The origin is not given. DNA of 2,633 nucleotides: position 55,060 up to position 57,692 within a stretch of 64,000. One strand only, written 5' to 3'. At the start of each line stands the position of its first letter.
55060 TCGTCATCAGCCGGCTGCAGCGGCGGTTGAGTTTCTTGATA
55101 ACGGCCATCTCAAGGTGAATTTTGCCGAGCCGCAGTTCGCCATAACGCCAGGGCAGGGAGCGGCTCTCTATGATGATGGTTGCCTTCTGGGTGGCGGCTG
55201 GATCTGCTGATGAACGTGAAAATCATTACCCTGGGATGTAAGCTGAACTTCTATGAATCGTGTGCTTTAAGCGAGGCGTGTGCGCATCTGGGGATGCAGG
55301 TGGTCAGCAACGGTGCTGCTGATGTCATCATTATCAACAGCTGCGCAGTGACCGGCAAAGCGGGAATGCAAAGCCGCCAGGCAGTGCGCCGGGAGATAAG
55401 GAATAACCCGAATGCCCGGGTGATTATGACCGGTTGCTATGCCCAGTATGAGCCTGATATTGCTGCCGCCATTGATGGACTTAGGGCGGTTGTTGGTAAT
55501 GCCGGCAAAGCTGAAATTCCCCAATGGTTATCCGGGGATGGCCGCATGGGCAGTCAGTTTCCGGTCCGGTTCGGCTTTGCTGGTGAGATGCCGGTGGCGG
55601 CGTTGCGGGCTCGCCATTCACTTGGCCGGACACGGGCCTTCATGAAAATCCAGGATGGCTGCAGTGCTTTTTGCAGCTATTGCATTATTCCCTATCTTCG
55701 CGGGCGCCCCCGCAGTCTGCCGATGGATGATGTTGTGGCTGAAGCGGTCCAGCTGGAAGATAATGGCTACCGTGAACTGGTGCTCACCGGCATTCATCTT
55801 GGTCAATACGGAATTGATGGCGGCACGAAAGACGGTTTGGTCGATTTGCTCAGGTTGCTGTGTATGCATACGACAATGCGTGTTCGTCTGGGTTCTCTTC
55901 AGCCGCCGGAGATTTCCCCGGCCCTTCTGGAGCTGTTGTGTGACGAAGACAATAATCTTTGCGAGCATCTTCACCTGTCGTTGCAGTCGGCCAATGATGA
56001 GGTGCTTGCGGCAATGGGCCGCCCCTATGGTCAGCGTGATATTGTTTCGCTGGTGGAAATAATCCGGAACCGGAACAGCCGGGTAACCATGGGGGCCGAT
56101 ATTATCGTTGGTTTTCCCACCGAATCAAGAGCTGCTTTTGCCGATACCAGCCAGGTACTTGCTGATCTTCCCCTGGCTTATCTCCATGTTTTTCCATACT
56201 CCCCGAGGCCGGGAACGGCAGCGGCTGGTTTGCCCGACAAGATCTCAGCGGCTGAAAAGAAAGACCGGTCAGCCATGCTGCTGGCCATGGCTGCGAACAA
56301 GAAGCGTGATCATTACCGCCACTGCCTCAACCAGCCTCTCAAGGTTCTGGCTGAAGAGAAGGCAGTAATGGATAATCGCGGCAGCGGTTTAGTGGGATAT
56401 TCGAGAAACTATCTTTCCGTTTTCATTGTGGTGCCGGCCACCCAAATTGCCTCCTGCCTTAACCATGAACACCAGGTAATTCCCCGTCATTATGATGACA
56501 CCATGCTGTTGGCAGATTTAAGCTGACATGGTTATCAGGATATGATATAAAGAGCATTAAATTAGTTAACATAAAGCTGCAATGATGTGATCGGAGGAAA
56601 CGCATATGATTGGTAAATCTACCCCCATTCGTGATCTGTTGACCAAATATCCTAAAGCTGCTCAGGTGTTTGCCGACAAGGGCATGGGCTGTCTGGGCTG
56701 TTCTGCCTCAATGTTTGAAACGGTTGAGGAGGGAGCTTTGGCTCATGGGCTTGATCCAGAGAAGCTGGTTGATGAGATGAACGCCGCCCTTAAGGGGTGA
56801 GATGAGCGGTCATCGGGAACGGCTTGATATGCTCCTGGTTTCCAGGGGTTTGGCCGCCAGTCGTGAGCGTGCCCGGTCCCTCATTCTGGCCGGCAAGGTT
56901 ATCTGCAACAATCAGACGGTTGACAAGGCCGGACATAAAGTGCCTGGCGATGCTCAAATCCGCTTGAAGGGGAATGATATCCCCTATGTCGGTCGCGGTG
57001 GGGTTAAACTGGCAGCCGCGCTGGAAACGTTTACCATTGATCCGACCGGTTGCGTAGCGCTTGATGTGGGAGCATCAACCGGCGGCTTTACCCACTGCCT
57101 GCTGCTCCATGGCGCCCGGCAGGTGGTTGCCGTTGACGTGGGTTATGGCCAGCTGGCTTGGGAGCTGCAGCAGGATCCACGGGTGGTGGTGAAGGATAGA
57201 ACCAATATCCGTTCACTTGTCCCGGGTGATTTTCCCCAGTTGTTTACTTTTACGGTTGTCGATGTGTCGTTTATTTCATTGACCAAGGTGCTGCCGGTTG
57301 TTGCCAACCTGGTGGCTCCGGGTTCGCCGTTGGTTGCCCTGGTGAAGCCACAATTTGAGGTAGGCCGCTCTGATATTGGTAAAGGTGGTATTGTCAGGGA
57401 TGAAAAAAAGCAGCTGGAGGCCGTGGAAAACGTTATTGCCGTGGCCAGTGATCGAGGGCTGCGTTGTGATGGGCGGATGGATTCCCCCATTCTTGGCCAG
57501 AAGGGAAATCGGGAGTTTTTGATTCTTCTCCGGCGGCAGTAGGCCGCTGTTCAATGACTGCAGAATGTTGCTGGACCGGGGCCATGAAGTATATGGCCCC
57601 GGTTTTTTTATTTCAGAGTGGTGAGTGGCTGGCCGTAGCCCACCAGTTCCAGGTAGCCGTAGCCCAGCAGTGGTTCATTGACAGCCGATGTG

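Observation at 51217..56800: Sulfur-trafficking neighbourhood: COG2122 ApbE-like protein, NIL-ferredoxin, Rrf2 regulator, cysteine desulfurase, MnmA, MtaB-like methylthiotransferase and DUF1858 dithiol protein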

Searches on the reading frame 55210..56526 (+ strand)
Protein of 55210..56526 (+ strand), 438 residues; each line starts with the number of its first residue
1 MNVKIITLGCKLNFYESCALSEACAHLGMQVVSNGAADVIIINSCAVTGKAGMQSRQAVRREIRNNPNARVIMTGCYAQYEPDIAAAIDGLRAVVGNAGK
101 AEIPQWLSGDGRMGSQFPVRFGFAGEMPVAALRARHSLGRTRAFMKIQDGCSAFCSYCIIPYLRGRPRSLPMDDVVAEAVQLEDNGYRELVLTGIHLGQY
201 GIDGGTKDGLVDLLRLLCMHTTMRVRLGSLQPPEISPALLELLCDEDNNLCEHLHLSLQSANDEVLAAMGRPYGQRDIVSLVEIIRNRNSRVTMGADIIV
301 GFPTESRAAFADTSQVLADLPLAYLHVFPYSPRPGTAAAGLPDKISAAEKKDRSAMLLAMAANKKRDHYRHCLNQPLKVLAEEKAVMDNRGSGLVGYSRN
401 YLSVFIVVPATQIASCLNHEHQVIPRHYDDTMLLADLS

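Call 3: search_protein_families(library=pfam, proteins=[window:55210-56526:+], max_evalue=0.01)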
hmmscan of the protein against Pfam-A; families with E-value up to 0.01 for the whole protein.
window:55210-56526:+ (438 aa): 2 families
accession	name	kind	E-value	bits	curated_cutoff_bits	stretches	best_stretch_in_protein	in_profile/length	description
PF04055.27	Radical_SAM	-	7.2e-20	72.2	29.5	1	146-313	2-162/166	Radical SAM superfamily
PF00919.26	UPF0004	-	5.6e-18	65.2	27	1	3-88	2-89/98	Uncharacterized protein family UPF0004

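Call 4: search_protein_families(library=ncbifam, proteins=[window:55210-56526:+], max_evalue=0.01)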
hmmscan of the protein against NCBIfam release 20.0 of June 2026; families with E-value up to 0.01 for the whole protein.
window:55210-56526:+ (438 aa): 15 families
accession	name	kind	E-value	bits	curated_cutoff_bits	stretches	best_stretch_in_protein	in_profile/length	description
TIGR01579.1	MiaB-like-C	equivalog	2.5e-114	382.8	357.05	1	5-410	1-404/416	tRNA (N(6)-L-threonylcarbamoyladenosine(37)-C(2))-methylthiotransferase MtaB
TIGR00089.1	TIGR00089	subfamily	6.1e-100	335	251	1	3-407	2-403/429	MiaB/RimO family radical SAM methylthiotransferase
TIGR01574.1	miaB-methiolase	equivalog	1.4e-66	225.3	355.3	1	5-386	4-391/437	tRNA (N6-isopentenyl adenosine(37)-C2)-methylthiotransferase MiaB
TIGR01125.1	TIGR01125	equivalog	2.2e-62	211.5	356.95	1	3-385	2-381/432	30S ribosomal protein S12 methylthiotransferase RimO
TIGR01578.1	MiaB-like-B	hypoth_equivalog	8.7e-53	179.6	314.7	1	5-383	4-374/421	tRNA (N(6)-L-threonylcarbamoyladenosine(37)-C(2))-methylthiotransferase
NF010916.0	PRK14336.1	equivalog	1.1e-51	176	606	1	4-393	5-377/418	tRNA (N6-isopentenyl adenosine(37)-C2)-methylthiotransferase MiaB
TIGR04013.1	B12_SAM_MJ_1487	hypoth_equivalog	4.9e-16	58.6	251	1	59-345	59-361/382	TIGR04013 family B12-binding domain/radical SAM domain-containing protein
TIGR04014.1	B12_SAM_MJ_0865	equivalog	1.5e-14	53.6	360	1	141-341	159-357/434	methyl-coenzyme M reductase glutamine C-methyltransferase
TIGR04479.1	bcpD_PhpK_rSAM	subfamily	5.7e-09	34.9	600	1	250-318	341-407/504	PhpK family radical SAM P-methyltransferase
TIGR01212.1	TIGR01212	equivalog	7.4e-07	28.6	180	1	235-329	121-214/302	tRNA modification radical SAM protein MnmL/YtqA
TIGR04072.2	rSAM_ladder_B12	equivalog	1.4e-05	23.9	360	1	147-320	185-349/443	lipid biosynthesis B12-binding/radical SAM protein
NF006065.0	PRK08207.2-4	equivalog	9e-05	21.6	922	1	229-323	266-359/484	coproporphyrinogen III oxidase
TIGR03994.1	rSAM_HemZ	equivalog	0.00025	20.3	321.4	1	258-329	205-275/401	coproporphyrinogen dehydrogenase HemZ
NF006060.0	PRK08207.1-3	equivalog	0.0017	17.2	653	1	256-321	271-335/477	coproporphyrinogen III oxidase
NF045585.1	rSAM_slr0320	equivalog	0.0041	15.7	775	1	147-194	240-288/511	photosystem II high light acclimation radical SAM protein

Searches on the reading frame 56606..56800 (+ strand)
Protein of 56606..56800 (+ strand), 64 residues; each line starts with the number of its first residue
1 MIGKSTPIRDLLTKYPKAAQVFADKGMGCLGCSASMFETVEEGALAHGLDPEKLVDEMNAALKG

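Call 3: search_protein_families(library=pfam, proteins=[window:56606-56800:+], max_evalue=0.01)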
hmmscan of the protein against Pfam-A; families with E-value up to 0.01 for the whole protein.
window:56606-56800:+ (64 aa): 2 families
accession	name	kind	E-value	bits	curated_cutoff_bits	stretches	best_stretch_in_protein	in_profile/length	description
PF08984.16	DUF1858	-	3.6e-18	65.9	32.2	1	2-55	1-59/59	Domain of unknown function (DUF1858)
PF04405.19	ScdA_N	-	0.0014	18.7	32.5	0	6-61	3-55/56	Domain of Unknown function (DUF542)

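Call 4: search_protein_families(library=ncbifam, proteins=[window:56606-56800:+], max_evalue=0.01)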
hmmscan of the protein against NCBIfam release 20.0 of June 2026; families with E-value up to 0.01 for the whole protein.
window:56606-56800:+ (64 aa): 2 families
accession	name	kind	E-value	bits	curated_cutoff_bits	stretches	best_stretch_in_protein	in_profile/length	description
TIGR03980.1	prismane_assoc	subfamily_domain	7.9e-23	80.3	44.95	1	2-59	1-58/58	hybrid cluster protein-associated redox disulfide domain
NF009777.0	PRK13276.1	equivalog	0.00083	19.2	259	1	1-59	1-57/224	iron-sulfur cluster repair di-iron protein ScdA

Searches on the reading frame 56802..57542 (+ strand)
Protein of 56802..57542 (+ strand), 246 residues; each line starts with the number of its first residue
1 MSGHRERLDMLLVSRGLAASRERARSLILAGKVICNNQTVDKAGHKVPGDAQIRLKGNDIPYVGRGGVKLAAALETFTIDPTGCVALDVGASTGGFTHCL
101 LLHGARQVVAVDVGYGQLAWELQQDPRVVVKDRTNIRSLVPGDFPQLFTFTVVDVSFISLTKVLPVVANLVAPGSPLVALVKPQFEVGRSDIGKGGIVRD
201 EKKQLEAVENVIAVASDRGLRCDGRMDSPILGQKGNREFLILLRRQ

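Call 3: search_protein_families(library=pfam, proteins=[window:56802-57542:+], max_evalue=0.01)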
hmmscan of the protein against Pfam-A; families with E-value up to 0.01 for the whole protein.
window:56802-57542:+ (246 aa): 3 families
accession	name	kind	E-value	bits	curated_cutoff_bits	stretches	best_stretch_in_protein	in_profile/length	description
PF01728.25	FtsJ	-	1.4e-38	133.1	24.1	1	62-244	1-180/181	FtsJ-like methyltransferase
PF01479.30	S4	-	1.7e-10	40.9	22.8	1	6-53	1-48/48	S4 domain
PF22421.1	SYY_C-terminal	-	0.0061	16.9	27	0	5-49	18-62/83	Tyrosine--tRNA ligase SYY-like C-terminal domain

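Call 4: search_protein_families(library=ncbifam, proteins=[window:56802-57542:+], max_evalue=0.01)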
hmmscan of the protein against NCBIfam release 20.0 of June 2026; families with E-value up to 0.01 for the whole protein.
window:56802-57542:+ (246 aa): 4 families
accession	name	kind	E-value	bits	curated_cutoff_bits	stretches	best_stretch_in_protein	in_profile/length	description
TIGR00478.1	tly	subfamily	1.7e-73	246.7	185.8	1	7-238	1-228/228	TlyA family rRNA (cytidine-2'-O)-methyltransferase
NF049952.1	23rRNACMtaseTlyA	equivalog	1.1e-51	175.6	250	1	7-243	2-234/236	23S rRNA (cytidine-2'-O)-methyltransferase TlyA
TIGR01017.1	rpsD_bact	equivalog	6.2e-06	26.1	177.2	1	6-59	90-143/200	30S ribosomal protein S4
NF003717.0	PRK05327.1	equivalog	0.00034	20.5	116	1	6-56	92-142/202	30S ribosomal protein S4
